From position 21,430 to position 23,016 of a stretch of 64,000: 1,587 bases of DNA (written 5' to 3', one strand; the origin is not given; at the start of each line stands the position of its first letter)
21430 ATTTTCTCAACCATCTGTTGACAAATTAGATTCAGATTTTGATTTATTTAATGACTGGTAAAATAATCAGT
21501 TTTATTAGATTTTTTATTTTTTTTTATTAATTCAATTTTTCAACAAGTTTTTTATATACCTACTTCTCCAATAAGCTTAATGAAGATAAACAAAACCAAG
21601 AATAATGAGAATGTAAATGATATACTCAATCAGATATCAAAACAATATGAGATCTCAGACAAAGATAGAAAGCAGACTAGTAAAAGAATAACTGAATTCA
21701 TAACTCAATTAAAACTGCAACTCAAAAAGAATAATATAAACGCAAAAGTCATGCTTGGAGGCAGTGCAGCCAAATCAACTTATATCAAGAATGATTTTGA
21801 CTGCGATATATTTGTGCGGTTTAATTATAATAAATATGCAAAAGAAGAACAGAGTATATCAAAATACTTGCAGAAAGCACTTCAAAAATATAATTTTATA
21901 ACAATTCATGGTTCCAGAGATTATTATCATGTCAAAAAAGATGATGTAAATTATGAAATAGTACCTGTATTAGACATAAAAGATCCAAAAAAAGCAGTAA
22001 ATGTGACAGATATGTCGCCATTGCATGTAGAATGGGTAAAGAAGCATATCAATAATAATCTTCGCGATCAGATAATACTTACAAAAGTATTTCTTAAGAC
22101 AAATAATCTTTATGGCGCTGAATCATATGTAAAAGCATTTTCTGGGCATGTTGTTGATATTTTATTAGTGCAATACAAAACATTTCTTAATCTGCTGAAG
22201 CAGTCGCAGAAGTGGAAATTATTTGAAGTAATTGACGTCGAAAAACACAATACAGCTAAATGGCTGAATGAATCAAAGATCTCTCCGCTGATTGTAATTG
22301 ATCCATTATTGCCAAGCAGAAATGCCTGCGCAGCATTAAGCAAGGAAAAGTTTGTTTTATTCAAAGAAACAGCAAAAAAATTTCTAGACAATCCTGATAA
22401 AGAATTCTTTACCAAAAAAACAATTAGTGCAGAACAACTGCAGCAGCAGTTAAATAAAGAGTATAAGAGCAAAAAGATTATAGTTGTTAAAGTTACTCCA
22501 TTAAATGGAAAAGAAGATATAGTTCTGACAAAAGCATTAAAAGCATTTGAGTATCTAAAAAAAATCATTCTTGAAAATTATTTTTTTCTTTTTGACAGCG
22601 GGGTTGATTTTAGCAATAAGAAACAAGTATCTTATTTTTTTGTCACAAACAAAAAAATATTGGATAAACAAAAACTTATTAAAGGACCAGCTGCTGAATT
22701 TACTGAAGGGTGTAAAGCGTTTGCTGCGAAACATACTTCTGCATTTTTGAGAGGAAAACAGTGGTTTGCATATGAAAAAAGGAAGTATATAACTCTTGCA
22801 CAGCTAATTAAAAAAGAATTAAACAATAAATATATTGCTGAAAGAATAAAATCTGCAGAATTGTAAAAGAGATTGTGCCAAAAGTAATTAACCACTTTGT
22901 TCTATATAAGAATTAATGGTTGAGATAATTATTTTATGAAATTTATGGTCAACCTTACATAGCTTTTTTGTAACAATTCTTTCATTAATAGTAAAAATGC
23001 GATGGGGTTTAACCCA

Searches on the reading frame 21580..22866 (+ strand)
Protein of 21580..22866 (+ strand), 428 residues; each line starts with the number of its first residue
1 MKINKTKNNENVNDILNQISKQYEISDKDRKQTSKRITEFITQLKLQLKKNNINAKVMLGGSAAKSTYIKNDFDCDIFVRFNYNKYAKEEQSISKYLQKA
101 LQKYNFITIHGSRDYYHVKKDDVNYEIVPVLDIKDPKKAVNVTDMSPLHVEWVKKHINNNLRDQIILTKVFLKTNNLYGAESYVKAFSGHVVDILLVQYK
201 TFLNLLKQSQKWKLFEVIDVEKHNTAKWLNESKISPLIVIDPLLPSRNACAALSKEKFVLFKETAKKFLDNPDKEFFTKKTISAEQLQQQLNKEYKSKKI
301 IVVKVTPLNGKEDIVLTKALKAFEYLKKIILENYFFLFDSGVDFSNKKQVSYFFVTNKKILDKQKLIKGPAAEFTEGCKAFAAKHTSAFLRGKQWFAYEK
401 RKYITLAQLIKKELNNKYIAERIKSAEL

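Call 11: search_protein_families(library=pfam, proteins=[window:21580-22866:+])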
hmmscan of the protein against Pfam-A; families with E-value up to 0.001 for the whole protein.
window:21580-22866:+ (428 aa): 4 families
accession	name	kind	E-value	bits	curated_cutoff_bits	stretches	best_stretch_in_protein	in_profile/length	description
PF09249.16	tRNA_NucTransf2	-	3.2e-30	105.1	27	1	163-278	1-113/113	tRNA nucleotidyltransferase, second domain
PF18144.7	SMODS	-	2.7e-06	28.1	26.5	1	12-144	3-142/164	Second Messenger Oligonucleotide or Dinucleotide Synthetase domain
PF01909.29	NTP_transf_2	-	3.2e-05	24.7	21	1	42-102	2-66/93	Nucleotidyltransferase domain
PF21133.2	CAA_C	-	0.00029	20.9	22.2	1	302-415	7-121/144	CCA-adding enzyme, C-terminal domain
